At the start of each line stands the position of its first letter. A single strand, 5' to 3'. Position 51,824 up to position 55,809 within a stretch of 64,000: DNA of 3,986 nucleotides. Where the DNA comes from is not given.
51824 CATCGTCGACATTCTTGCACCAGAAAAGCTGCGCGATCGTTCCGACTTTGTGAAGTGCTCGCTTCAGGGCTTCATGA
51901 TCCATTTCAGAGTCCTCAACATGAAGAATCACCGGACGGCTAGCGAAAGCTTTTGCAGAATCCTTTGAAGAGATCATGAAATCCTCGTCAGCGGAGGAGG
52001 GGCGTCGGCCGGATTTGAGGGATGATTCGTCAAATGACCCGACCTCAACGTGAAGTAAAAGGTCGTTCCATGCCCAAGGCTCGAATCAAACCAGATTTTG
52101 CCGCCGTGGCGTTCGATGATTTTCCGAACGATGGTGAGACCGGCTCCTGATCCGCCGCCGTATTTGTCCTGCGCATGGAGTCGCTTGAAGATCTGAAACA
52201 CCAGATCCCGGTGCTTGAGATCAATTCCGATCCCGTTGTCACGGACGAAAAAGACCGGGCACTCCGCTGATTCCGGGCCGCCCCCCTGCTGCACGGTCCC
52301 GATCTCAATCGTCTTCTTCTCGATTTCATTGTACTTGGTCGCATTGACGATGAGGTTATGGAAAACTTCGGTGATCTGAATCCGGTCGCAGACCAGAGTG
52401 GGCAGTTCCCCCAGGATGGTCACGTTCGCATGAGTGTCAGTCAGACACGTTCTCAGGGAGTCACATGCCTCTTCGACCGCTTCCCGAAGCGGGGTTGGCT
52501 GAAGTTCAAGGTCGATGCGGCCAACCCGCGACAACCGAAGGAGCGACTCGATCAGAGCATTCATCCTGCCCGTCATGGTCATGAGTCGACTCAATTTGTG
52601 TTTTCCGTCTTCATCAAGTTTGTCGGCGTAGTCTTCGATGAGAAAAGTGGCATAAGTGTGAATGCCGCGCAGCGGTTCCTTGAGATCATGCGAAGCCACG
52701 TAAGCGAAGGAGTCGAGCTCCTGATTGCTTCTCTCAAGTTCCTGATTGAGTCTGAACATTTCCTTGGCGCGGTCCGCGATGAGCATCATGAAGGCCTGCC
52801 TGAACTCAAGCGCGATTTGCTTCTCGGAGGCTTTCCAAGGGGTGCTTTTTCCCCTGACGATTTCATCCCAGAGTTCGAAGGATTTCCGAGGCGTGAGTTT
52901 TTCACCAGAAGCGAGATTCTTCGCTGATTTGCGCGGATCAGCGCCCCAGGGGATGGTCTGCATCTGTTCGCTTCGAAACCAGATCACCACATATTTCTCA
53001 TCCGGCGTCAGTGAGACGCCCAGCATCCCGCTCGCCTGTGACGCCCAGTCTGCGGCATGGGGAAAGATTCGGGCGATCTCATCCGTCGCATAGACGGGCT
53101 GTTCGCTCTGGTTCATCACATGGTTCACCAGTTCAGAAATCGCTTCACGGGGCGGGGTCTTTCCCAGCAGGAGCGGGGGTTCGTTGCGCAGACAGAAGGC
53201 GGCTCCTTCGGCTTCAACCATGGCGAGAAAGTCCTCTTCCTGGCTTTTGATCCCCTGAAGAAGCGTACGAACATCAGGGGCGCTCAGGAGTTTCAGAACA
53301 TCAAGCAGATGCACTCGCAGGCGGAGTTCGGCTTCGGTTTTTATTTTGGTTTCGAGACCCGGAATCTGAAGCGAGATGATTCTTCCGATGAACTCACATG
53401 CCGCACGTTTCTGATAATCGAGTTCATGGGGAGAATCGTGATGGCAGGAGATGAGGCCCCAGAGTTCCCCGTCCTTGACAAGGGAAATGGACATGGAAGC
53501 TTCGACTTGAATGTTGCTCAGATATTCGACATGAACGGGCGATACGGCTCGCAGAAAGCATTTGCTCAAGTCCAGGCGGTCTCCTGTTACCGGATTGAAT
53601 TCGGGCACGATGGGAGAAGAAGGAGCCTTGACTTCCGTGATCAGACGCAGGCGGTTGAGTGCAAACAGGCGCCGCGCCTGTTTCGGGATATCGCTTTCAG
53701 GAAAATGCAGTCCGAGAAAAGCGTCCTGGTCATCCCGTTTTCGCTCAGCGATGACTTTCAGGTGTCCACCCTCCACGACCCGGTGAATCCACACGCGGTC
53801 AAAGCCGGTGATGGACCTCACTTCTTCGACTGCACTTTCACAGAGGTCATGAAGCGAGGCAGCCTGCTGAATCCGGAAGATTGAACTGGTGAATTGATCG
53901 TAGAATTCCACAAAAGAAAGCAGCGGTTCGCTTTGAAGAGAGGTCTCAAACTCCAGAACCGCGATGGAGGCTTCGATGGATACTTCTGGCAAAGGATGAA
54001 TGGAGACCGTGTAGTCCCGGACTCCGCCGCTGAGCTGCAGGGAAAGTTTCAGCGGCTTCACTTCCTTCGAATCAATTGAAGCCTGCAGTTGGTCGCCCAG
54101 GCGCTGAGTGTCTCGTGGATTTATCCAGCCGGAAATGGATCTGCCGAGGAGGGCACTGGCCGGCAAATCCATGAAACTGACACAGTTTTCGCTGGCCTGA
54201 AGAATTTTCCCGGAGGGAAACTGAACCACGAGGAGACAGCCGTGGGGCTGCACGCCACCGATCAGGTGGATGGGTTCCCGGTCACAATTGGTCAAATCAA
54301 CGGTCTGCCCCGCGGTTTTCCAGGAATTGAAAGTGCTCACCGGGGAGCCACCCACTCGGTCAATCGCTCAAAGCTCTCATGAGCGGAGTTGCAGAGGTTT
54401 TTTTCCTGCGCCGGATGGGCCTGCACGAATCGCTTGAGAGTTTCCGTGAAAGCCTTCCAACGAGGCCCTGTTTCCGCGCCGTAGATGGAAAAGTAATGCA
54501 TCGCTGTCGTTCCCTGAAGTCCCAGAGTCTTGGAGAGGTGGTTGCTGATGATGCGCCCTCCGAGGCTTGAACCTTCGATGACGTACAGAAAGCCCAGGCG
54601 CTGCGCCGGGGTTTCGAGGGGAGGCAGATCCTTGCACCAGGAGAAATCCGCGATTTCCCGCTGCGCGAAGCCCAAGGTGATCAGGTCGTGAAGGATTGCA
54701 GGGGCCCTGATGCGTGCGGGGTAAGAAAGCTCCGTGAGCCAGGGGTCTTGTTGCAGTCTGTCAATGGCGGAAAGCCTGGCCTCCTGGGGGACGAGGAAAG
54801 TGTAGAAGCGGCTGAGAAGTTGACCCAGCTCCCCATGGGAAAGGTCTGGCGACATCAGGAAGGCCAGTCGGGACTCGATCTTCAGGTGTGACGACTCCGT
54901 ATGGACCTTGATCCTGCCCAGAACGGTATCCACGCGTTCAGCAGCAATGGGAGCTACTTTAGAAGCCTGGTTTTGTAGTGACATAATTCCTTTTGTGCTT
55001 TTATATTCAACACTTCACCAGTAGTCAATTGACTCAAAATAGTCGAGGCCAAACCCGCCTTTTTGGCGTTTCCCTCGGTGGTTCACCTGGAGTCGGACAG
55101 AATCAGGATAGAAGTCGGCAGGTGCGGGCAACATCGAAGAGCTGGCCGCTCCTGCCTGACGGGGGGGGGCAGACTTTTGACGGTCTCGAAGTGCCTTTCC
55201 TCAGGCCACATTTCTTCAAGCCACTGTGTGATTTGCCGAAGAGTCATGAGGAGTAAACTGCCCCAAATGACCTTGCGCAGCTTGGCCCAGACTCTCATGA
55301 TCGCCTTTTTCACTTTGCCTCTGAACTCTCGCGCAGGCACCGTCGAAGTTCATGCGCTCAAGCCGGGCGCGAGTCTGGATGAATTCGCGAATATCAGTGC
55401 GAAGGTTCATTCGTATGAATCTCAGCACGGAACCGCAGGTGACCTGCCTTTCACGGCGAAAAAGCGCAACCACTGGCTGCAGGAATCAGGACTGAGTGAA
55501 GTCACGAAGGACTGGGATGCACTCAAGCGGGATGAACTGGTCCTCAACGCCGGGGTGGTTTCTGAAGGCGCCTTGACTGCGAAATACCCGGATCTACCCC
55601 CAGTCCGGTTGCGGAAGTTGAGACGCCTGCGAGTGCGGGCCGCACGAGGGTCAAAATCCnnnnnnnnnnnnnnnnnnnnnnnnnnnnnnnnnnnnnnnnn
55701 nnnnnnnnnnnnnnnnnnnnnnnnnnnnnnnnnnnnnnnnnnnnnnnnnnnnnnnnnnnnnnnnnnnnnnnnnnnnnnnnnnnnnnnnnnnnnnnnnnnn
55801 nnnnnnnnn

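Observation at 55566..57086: Clan-CD-like lipoprotein whose plausible signal peptide lies upstream of any canonical start codon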

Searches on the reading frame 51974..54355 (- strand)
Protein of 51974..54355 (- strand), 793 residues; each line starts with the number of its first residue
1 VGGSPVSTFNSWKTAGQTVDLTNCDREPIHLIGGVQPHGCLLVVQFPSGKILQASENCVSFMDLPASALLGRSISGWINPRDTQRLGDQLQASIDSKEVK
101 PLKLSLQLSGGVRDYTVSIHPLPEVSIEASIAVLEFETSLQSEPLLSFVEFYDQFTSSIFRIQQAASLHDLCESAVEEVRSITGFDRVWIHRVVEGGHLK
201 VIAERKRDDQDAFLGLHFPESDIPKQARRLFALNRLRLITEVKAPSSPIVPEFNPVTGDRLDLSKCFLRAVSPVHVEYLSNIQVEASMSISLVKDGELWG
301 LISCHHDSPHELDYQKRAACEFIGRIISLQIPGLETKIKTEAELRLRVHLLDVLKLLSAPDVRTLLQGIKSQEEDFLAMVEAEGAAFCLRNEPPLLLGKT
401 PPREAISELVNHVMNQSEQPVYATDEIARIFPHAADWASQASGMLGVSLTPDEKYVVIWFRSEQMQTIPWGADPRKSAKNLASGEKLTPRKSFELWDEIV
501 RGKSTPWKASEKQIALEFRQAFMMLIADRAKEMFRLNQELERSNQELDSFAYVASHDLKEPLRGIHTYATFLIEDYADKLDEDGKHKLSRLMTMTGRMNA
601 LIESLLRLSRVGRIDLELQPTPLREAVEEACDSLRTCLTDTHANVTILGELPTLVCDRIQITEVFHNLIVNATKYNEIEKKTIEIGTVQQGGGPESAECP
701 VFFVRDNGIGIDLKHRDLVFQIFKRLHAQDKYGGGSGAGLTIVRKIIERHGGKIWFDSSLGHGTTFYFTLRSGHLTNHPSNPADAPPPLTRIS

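Call 74: search_protein_families(library=pfam, proteins=[window:51974-54355:-], max_evalue=0.001)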
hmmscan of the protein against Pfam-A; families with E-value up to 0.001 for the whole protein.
window:51974-54355:- (793 aa): 6 families
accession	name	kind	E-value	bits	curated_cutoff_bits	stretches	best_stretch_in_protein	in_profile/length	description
PF00360.26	PHY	-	7.6e-46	156.2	27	1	363-529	16-181/183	Phytochrome region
PF02518.31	HATPase_c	-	1.6e-21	77.3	26.4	1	657-771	2-108/111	Histidine kinase-, DNA gyrase B-, and HSP90-like ATPase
PF08446.17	PAS_2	-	2.6e-15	57.5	21.4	1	24-120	1-94/107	PAS fold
PF01590.32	GAF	-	5.5e-13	50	22.4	1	168-326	2-124/133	GAF domain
PF00512.31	HisKA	-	5.7e-10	39.5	26.9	1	548-611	3-63/66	His Kinase A (phospho-acceptor) domain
PF13185.12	GAF_2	-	0.00024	21.8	28.6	0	165-326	1-130/136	GAF domain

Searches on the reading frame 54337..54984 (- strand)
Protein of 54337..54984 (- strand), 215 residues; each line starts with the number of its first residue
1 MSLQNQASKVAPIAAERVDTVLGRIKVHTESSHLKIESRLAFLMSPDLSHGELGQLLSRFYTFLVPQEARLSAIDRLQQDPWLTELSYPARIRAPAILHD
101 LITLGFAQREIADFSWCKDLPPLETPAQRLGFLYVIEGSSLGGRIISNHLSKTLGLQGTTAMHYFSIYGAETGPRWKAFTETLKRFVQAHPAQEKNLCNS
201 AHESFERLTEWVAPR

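Call 74: search_protein_families(library=pfam, proteins=[window:54337-54984:-], max_evalue=0.001)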
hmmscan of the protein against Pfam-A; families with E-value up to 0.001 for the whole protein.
window:54337-54984:- (215 aa): 1 family
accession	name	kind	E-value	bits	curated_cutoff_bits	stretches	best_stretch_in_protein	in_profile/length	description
PF01126.25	Heme_oxygenase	-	8.3e-08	32.7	23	1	24-212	6-202/204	Heme oxygenase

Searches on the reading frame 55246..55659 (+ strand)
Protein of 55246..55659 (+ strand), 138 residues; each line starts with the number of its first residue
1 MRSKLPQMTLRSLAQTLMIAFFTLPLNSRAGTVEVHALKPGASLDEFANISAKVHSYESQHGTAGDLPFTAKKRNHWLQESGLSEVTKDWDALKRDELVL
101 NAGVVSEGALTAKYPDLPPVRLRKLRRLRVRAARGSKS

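Call 6: search_protein_families(library=pfam, proteins=[window:55246-55659:+], max_evalue=10)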
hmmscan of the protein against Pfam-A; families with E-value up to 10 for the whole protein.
window:55246-55659:+ (138 aa): 0 families

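Call 7: search_protein_families(library=ncbifam, proteins=[window:55246-55659:+], max_evalue=10)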
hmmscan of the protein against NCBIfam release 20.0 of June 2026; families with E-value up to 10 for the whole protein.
window:55246-55659:+ (138 aa): 1 family
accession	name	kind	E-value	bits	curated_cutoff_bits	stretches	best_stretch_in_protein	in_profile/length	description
NF053656.1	redoxin_TUGYCR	domain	0.21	11.5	100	1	68-102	81-115/146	TUGYCR motif thioredoxin fold (seleno)protein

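Call 58: find_homologous_proteins(query=A4, max_evalue=0.001)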
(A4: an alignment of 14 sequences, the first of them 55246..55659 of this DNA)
Query A4 (14 sequences) (138 aa, profile of the alignment): 8 proteins with E <= 0.001 among 8000 candidates.
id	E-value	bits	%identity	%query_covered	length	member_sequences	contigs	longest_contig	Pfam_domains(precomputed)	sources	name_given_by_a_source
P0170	9.3e-35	137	33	48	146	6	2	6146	-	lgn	-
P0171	1.2e-34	137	23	43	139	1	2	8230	-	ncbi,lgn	-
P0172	9.8e-33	131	33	17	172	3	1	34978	-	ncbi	ncbi:MAG: hypothetical protein ACK5P7_00450 [Bdellovibrio sp.]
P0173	1.3e-31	127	27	40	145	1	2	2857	-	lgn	-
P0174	5.9e-31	125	36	48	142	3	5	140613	-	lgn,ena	-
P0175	1.7e-30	124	31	37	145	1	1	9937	-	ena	-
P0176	3.0e-30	123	28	62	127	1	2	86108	-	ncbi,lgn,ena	-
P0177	3.5e-21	93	100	95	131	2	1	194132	-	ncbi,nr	ncbi:MAG: hypothetical protein H7222_13960 [Methylotenera sp.]|nr:hypothetical protein [Oligoflexia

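Call 65: predict_structure(alignment_id=A5)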
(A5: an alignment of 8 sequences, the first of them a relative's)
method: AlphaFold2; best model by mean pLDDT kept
length: 131 residues; sequences in the alignment: 8
mean_pLDDT: 71.0   pTM: 0.53
mean pLDDT of the five models: 71.0, 70.2, 69.5, 69.0, 67.4
residues with pLDDT >= 90: 61; 70-90: 7; 50-70: 28; < 50: 35
segments of 3 or more residues with pLDDT < 50: 16-36, 48-58
pLDDT, mean of each block of 10 residues (from residue 1): 51 47 38 47 50 46 91 96 95 93 95 96 81 47
secondary structure, 60 per line:
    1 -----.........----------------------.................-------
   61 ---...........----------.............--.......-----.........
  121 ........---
elements in order: H6-14 H37-53 H64-74 H85-97 H100-106 H112-128
